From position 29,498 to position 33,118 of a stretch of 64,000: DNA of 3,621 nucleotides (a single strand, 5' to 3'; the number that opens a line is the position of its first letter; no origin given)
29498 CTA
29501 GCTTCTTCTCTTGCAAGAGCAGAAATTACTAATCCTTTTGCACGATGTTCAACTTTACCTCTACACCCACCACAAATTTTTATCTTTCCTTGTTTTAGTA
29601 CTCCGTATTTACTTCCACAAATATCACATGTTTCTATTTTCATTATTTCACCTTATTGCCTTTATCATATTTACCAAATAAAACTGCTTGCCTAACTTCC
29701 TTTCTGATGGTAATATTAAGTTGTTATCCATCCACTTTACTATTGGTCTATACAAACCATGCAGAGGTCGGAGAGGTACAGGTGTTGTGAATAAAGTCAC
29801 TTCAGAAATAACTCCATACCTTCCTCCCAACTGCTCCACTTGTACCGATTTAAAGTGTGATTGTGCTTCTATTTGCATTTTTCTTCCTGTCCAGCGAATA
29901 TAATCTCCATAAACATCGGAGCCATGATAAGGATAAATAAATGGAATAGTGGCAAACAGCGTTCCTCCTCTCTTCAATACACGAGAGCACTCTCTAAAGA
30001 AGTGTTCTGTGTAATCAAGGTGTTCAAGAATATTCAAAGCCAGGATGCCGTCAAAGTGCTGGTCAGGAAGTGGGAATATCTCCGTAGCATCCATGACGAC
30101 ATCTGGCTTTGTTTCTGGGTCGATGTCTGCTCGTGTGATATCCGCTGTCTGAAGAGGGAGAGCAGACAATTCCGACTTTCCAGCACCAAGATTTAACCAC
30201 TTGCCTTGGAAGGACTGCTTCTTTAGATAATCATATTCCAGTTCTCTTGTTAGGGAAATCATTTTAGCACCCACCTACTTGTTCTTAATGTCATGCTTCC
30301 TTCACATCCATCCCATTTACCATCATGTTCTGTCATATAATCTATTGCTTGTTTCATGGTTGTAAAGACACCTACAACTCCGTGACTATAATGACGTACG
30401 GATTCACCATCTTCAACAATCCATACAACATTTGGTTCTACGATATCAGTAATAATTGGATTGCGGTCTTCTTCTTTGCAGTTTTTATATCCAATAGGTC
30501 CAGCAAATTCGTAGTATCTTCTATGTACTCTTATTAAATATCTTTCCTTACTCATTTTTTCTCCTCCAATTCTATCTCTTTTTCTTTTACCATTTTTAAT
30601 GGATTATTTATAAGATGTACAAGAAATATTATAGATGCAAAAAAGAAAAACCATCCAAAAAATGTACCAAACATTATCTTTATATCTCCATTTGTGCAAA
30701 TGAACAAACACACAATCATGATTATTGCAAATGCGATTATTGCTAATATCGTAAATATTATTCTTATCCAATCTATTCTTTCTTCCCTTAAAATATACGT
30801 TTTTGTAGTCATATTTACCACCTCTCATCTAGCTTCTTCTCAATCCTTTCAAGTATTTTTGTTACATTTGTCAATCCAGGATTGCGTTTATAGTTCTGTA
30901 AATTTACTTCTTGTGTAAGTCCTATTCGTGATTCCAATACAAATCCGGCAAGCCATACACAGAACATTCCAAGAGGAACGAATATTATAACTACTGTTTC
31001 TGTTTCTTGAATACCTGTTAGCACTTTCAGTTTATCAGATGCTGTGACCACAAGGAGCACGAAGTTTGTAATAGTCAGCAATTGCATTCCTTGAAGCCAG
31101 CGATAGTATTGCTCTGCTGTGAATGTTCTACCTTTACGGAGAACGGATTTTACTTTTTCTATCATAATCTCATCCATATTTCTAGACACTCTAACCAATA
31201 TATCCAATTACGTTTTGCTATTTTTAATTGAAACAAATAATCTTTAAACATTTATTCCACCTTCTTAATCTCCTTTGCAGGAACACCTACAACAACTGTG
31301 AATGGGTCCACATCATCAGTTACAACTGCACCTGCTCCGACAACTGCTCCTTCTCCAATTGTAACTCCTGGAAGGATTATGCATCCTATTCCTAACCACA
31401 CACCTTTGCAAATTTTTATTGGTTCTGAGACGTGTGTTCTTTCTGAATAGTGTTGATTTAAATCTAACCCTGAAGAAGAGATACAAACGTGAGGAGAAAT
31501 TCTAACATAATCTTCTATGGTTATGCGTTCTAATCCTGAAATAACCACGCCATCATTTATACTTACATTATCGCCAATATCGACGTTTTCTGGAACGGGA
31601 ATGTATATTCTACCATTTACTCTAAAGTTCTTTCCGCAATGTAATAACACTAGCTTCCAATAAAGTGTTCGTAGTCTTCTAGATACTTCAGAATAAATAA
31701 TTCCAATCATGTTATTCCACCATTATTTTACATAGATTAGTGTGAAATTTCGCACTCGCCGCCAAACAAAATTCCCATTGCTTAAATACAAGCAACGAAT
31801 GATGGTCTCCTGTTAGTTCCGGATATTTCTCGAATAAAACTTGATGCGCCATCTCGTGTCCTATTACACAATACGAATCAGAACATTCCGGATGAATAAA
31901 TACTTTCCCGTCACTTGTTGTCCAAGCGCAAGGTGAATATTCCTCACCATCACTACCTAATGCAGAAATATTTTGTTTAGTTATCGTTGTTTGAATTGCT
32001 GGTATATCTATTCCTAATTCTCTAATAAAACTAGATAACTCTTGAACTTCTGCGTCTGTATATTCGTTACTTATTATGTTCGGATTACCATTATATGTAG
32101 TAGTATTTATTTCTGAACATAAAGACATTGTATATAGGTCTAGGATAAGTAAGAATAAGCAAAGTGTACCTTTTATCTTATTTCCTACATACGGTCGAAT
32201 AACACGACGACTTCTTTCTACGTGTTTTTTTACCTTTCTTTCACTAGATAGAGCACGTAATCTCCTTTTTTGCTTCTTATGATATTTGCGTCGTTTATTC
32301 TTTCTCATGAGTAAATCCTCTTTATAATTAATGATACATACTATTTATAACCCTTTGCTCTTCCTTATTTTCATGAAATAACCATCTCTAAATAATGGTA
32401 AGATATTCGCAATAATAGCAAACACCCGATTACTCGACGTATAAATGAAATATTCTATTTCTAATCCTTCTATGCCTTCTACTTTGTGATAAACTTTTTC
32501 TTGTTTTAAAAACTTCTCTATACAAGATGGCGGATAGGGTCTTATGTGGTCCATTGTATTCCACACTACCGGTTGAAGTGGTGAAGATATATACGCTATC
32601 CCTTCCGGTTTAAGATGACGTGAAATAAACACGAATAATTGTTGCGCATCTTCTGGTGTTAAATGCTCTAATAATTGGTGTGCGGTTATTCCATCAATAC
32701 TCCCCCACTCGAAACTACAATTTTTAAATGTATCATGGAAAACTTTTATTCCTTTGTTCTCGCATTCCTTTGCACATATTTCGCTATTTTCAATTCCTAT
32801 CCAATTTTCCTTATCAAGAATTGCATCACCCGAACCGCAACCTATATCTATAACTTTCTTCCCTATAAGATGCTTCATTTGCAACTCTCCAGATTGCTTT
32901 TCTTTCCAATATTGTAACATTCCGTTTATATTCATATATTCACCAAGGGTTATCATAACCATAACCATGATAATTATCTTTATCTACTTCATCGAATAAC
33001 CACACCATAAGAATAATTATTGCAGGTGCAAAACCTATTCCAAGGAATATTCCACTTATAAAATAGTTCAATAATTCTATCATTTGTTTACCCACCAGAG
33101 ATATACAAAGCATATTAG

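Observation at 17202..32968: Large element-borne glycan biosynthesis and modification island, including a B12-radical-SAM enzyme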

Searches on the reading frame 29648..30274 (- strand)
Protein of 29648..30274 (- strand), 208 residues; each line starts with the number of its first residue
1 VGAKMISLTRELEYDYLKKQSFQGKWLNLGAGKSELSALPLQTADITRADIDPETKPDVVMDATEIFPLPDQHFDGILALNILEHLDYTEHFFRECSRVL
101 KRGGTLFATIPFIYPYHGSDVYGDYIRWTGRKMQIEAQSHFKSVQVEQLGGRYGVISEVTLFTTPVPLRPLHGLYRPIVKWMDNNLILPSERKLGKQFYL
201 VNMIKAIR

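Call 5: search_protein_families(library=pfam, proteins=[window:29648-30274:-], max_evalue=0.01)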
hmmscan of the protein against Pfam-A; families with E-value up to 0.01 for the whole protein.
window:29648-30274:- (208 aa): 4 families
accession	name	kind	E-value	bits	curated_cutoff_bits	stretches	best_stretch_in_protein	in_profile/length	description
PF08241.18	Methyltransf_11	-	9.4e-13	49.1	21.2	1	28-107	2-94/95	Methyltransferase domain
PF13649.12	Methyltransf_25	-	2.8e-06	28.3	27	1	59-104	51-97/97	Methyltransferase domain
PF08242.18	Methyltransf_12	-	3.5e-06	28.1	30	1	57-106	49-98/98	Methyltransferase domain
PF13489.12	Methyltransf_23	-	3.6e-05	24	27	1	23-115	23-123/164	Methyltransferase domain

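Call 12: search_protein_families(library=ncbifam, proteins=[window:29648-30274:-], max_evalue=0.001)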
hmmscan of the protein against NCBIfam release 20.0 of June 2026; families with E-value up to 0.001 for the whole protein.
window:29648-30274:- (208 aa): 2 families
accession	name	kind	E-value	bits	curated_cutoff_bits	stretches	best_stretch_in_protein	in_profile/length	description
TIGR01983.1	UbiG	equivalog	1.2e-05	24.8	102.95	1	69-108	112-151/228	bifunctional 2-polyprenyl-6-hydroxyphenol methylase/3-demethylubiquinol 3-O-methyltransferase UbiG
NF045667.1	MTase_DVU1556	equivalog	0.00015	21.2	155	1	56-107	68-118/213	DVU_1556 family methyltransferase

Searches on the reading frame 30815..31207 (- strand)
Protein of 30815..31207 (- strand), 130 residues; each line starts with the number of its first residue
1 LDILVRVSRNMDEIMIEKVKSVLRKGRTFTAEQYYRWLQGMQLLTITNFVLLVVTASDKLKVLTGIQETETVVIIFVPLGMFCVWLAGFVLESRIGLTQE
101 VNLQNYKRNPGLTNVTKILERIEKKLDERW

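Call 64: search_protein_families(library=ncbifam, proteins=[window:30815-31207:-], max_evalue=0.001)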
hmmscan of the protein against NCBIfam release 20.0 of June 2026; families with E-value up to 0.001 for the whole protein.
window:30815-31207:- (130 aa): 0 families

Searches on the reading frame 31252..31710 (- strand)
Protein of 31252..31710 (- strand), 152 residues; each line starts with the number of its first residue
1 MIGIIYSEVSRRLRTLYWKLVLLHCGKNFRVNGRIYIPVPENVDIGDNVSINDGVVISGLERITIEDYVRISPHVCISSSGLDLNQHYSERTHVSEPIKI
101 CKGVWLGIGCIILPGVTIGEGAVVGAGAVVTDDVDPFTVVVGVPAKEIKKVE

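Call 5: search_protein_families(library=pfam, proteins=[window:31252-31710:-], max_evalue=0.01)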
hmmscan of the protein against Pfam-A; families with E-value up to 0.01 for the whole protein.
window:31252-31710:- (152 aa): 3 families
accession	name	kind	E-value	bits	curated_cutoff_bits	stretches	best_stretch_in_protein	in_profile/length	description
PF00132.30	Hexapep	-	1.6e-14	53.3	27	1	98-131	2-35/36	Bacterial transferase hexapeptide (six repeats)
PF14602.12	Hexapep_2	-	1.4e-05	25.1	27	1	97-131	1-33/34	Hexapeptide repeat of succinyl-transferase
PF25084.1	LbH_EIF2B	-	0.00017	22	54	1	39-129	18-104/105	EIF2B subunit epsilon LbH domain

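Call 12: search_protein_families(library=ncbifam, proteins=[window:31252-31710:-], max_evalue=0.001)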
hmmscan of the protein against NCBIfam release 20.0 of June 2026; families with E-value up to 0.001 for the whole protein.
window:31252-31710:- (152 aa): 36 families (the best 25 are shown)
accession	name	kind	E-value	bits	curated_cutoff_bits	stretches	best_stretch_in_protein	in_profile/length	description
NF007797.0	PRK10502.1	subfamily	1.1e-22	80.5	192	1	11-150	41-178/183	WcaF family extracellular polysaccharide biosynthesis acetyltransferase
NF007076.0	PRK09527.1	equivalog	4.9e-22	78.3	347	1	18-151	51-185/203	galactoside O-acetyltransferase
NF007240.0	PRK09677.1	equivalog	6.5e-20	71.4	243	1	34-151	57-184/192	putative lipopolysaccharide biosynthesis O-acetyl transferase WbbJ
TIGR03308.1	phn_thr-fam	hypoth_equivalog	5.7e-19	68.8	201.65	1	94-150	105-161/204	phosphonate metabolim protein, transferase hexapeptide repeat family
TIGR03570.1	NeuD_NnaD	subfamily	6.3e-19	68.4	160.8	1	87-146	143-202/202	NeuD/PglB/VioB family sugar acetyltransferase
NF038307.1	EPS_acetyl_HpsU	equivalog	2.9e-16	59.6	305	1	12-147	41-174/178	hormogonium polysaccharide biosynthesis acetyltransferase HpsU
NF007499.0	PRK10092.1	equivalog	8.4e-16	58.3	314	1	62-150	93-182/183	maltose O-acetyltransferase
TIGR03532.1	DapD_Ac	equivalog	5.6e-15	55.6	231.75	1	95-152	158-215/231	2,3,4,5-tetrahydropyridine-2,6-dicarboxylate N-acetyltransferase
TIGR04008.1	WcaF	equivalog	3.2e-14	53.2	326.3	1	9-149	38-176/180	colanic acid biosynthesis acetyltransferase WcaF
NF000490.1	chloram_CatB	equivalog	3.7e-14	52.5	350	1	99-150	112-163/210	type B chloramphenicol O-acetyltransferase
NF041874.1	EPS_EpsC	equivalog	1.1e-13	51.3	150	1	100-150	116-166/168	serine O-acetyltransferase EpsC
NF033468.1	stregram_VatI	exception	1.3e-13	51.2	415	1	100-150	115-165/208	streptogramin A O-acetyltransferase Vat(I)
NF000311.1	Vat_ABCDEFH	equivalog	1.7e-13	50.6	300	1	98-150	111-163/201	Vat family streptogramin A O-acetyltransferase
NF000504.1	stregram_VatH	exception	1e-12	48.4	475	1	101-150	121-170/216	streptogramin A O-acetyltransferase Vat(H)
NF058585.1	HptprglPActTf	PfamEq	3.6e-11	42.9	300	1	98-150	107-159/172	heptaprenylglyceryl phosphate O-acetyltransferase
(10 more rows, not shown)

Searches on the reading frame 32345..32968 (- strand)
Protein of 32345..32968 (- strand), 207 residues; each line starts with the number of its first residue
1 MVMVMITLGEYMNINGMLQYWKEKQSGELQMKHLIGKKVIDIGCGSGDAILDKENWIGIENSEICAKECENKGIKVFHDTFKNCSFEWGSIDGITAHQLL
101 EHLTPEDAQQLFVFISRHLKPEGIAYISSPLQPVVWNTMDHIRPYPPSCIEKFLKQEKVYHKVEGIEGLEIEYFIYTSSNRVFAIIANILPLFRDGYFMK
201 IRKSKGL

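Call 5: search_protein_families(library=pfam, proteins=[window:32345-32968:-], max_evalue=0.01)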
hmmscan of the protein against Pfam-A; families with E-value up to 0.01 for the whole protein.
window:32345-32968:- (207 aa): 6 families
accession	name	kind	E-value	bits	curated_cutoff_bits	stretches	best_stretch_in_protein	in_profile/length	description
PF13649.12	Methyltransf_25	-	9.7e-10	39.5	27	1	39-123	1-97/97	Methyltransferase domain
PF13489.12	Methyltransf_23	-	1.4e-09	38.3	27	1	36-139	23-128/164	Methyltransferase domain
PF08241.18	Methyltransf_11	-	3e-08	34.6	21.2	1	41-127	2-95/95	Methyltransferase domain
PF08242.18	Methyltransf_12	-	3.3e-05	25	30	1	41-124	2-97/98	Methyltransferase domain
PF07021.18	MetW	-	0.0001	22.4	21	1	36-80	14-63/193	Methionine biosynthesis protein MetW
PF13847.12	Methyltransf_31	-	0.00016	21.8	27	1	36-131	4-113/145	Methyltransferase domain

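Call 64: search_protein_families(library=ncbifam, proteins=[window:32345-32968:-], max_evalue=0.001)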
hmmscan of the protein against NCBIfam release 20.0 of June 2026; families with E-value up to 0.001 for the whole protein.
window:32345-32968:- (207 aa): 3 families
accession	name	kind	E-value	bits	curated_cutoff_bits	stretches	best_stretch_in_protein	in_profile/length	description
NF045667.1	MTase_DVU1556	equivalog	3.2e-06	26.8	155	1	36-165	23-157/213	DVU_1556 family methyltransferase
TIGR01983.1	UbiG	equivalog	0.00051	19.4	102.95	0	19-128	31-152/228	bifunctional 2-polyprenyl-6-hydroxyphenol methylase/3-demethylubiquinol 3-O-methyltransferase UbiG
NF043040.1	corrin_prot_MT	hypoth_equivalog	0.00052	19.5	180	0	35-167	41-188/216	corrinoid protein-associated methyltransferase CpaM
